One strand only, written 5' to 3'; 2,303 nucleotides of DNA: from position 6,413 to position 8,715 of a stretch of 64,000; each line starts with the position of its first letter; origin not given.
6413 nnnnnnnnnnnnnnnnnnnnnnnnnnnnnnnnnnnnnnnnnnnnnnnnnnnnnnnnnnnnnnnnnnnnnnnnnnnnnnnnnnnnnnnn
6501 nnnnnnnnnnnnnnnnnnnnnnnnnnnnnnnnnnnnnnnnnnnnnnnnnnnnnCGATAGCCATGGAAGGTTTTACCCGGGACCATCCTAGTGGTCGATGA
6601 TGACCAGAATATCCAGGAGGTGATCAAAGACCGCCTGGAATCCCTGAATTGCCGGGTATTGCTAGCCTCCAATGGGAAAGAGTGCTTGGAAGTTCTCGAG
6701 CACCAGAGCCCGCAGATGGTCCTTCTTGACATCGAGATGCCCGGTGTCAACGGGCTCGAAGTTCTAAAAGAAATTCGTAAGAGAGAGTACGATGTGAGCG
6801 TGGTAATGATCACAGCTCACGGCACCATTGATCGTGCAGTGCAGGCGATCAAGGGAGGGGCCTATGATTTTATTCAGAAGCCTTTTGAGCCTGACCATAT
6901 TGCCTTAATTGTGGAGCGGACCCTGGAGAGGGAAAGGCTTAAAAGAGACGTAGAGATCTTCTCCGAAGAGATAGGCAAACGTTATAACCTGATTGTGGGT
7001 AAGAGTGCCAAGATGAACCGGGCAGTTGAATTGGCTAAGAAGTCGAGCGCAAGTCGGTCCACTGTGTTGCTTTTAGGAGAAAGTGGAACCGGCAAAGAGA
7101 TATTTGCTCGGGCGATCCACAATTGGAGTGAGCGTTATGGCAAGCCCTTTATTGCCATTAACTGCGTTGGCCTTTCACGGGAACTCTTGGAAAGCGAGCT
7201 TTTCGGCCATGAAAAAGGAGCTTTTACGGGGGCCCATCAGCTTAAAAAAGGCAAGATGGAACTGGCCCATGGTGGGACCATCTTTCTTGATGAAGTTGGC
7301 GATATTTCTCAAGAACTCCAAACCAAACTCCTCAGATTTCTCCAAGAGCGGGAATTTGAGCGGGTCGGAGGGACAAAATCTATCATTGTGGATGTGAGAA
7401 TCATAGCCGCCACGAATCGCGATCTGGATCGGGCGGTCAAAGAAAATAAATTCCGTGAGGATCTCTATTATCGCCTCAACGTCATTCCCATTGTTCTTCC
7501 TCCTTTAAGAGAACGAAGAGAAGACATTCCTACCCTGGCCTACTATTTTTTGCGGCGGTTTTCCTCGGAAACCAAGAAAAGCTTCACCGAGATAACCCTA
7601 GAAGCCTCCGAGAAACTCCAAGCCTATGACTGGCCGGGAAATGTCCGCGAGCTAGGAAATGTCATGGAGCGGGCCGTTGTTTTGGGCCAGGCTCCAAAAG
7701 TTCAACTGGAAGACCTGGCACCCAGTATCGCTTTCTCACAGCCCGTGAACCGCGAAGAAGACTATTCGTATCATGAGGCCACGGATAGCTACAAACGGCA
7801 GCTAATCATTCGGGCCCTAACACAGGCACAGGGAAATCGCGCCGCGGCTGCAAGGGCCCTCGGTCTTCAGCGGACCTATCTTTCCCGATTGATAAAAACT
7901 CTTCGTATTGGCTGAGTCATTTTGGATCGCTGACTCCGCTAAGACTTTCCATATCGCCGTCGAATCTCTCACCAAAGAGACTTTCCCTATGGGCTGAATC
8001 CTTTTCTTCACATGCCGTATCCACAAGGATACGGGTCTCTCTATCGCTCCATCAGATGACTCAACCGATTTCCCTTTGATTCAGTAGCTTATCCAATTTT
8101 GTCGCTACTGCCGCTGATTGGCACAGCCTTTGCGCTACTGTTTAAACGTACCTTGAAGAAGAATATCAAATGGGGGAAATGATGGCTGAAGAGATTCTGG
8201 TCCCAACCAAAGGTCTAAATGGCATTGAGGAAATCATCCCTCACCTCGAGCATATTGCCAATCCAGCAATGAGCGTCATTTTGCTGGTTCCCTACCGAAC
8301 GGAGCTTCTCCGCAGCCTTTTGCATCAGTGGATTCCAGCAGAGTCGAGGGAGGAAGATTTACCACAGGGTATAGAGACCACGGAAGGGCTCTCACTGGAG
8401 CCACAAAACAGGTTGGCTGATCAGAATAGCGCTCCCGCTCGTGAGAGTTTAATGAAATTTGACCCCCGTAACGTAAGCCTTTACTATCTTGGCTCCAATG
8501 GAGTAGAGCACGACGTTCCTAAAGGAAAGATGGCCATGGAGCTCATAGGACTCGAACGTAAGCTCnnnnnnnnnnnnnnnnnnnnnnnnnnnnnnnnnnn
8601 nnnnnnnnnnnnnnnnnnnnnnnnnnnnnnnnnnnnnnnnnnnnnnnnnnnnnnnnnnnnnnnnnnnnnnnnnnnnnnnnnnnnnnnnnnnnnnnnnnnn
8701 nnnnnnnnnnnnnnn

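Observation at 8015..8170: Canonical -24/-12 sigma-54 promoter plus upstream 8-4-8 palindrome directly in front of the cyclase gene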

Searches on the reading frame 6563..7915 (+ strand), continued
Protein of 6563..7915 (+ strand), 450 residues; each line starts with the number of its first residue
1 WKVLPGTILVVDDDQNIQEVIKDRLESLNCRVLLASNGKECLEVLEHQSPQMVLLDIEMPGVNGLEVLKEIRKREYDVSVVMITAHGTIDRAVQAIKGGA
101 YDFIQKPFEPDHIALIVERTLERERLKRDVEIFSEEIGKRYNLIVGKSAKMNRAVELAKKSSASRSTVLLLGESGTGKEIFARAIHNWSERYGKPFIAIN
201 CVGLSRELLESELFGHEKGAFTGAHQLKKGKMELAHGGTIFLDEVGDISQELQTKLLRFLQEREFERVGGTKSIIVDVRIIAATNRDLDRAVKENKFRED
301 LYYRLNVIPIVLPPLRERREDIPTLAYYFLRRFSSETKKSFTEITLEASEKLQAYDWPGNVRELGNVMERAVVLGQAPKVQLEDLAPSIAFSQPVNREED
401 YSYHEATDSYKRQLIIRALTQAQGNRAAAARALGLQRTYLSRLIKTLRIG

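Call 78: search_protein_families(library=padloc, proteins=[L010:3132-3629:+, L014:7111-7887:+, L014:7889-8671:+], max_evalue=0.01)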
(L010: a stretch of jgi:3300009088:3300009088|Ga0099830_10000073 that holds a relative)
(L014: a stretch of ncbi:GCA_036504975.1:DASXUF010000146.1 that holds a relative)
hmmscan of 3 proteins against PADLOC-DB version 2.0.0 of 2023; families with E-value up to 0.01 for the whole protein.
L010:3132-3629:+ (165 aa): 0 families

L014:7111-7887:+ (258 aa): 11 families
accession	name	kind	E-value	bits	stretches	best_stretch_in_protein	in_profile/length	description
PDLC00734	PycC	-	6.9e-21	72.8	1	50-203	170-320/374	Pycsar cyclase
PDLC02367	PycC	-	3e-16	57.6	1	70-216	43-186/226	-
PDLC00765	PycC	-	3.1e-12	44.3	1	70-224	257-414/477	Pycsar cyclase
PDLC02366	PycC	-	4.6e-12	43.6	1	66-227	273-438/486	-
PDLC02369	PycC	-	4.7e-10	37.4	1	68-232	44-201/248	-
PDLC02368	PycC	-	1.7e-09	35.7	1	69-210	43-185/234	-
PDLC00766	PycC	-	1.7e-09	35.5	1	70-212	43-185/232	Pycsar cyclase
PDLC02370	PycC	-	7.6e-07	26.8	1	72-151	83-159/340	-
PDLC00763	PycC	-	4.9e-06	24.1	1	69-224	52-209/268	Pycsar cyclase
PDLC00762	PycC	-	3.2e-05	21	1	66-196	278-419/508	Pycsar cyclase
PDLC00764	PycC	-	0.0011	15.9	1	70-145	94-170/449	Pycsar cyclase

L014:7889-8671:+ (260 aa): 0 families

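Call 85: search_protein_families(library=pfam, proteins=[L014:6533-7114:+, L014:7111-7887:+, L014:7889-8671:+, L010:3132-3629:+, L010:4172-4402:+, L014:2342-2920:+], max_evalue=0.1)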
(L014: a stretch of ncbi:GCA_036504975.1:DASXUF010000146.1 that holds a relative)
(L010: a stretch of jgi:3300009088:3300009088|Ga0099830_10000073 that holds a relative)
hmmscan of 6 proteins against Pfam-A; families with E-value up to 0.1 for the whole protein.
L014:6533-7114:+ (193 aa): 0 families

L014:7111-7887:+ (258 aa): 1 family
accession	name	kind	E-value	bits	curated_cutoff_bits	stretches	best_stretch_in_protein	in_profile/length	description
PF00211.25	Guanylate_cyc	-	5.3e-20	72.2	21.9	1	69-238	7-172/183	Adenylate and Guanylate cyclase catalytic domain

L014:7889-8671:+ (260 aa): 0 families

L010:3132-3629:+ (165 aa): 1 family
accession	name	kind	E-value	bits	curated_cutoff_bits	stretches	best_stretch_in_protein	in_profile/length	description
PF03938.19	OmpH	-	0.084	13.5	32.4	0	63-131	58-124/141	Outer membrane protein (OmpH-like)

L010:4172-4402:+ (76 aa): 0 families

L014:2342-2920:+ (192 aa): 0 families

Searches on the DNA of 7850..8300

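Call 77: search_rna_families(source=window, start=7850, end=8300, threshold=evalue, max_evalue=1)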
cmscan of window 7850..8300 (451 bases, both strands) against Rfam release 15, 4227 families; matches with E-value up to 1: 0.
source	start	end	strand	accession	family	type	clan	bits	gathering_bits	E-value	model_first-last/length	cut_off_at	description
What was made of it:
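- Tried and rejected: No Rfam hit in 7850-8300 at E up to 1 (call 77).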

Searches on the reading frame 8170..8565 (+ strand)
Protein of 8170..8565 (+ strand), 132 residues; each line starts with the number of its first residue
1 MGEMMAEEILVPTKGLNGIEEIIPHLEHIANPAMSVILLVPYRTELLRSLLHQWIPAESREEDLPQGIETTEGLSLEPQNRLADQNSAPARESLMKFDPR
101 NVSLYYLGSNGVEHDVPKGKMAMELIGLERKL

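Call 12: find_related_loci(query=window:8170-8565:+, collection=metagenome_contigs, flank=6000)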
Query window:8170-8565:+ (132 aa) in metagenome_contigs; peptide patterns used: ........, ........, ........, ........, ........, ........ (x = any residue, [..] = any of these).
103 stretches matched a pattern, but none encodes a relative of the query by tblastn (E <= 1e-3).

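Call 13: find_related_loci(query=window:8170-8565:+, collection=genome_contigs, flank=8000)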
Query window:8170-8565:+ (132 aa) in genome_contigs; peptide patterns used: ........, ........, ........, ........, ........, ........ (x = any residue, [..] = any of these).
47 stretches matched a pattern, but none encodes a relative of the query by tblastn (E <= 1e-3).

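Call 27: find_related_loci(query=A4, collection=metagenome_contigs, flank=6000)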
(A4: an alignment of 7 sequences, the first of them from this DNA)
Query A4 (126 aa) in metagenome_contigs; peptide patterns used: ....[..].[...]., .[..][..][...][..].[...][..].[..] (x = any residue, [..] = any of these).
265 stretches matched a pattern, but none encodes a relative of the query by tblastn (E <= 1e-3).

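Call 28: find_related_loci(query=A4, collection=genome_contigs, flank=8000)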
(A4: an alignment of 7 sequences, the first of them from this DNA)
Query A4 (126 aa) in genome_contigs; peptide patterns used: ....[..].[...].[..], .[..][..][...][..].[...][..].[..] (x = any residue, [..] = any of these).
32 stretches matched a pattern, but none encodes a relative of the query by tblastn (E <= 1e-3).
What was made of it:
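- Tried and rejected: Metagenome and genome scans with the N-domain, as a single sequence and as an alignment, found no loci (calls 12, 13, 27, 28).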

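Call 47: search_protein_representatives(protein=window:8179-8553:+)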
Query: 125 residues. Proteins with E-value up to 0.001 (for the whole library): 25; up to 1e-10: 3; up to 1e-30: 1. The best 25 are listed.
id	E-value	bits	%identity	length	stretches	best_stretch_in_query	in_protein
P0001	1.7e-73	260.6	99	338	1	1-125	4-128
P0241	4.4e-27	110.8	96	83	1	1-57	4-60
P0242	6.1e-12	62.0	100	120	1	92-125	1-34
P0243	1.4e-08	51.1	37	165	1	2-94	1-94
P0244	3.4e-08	49.9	38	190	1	3-106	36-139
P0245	3.9e-08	49.7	36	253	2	5-94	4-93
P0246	3.1e-07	46.8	37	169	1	5-109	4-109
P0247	3.9e-07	46.5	35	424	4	40-90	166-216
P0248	1.1e-06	45.0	36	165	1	2-95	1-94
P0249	1.2e-06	44.8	33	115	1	2-94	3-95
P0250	7.3e-06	42.4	32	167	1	3-94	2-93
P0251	1.0e-05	41.9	33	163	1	2-102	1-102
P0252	1.1e-05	41.8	52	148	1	1-56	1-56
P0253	1.8e-05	41.1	41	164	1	2-93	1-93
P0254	2.6e-05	40.6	38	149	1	2-94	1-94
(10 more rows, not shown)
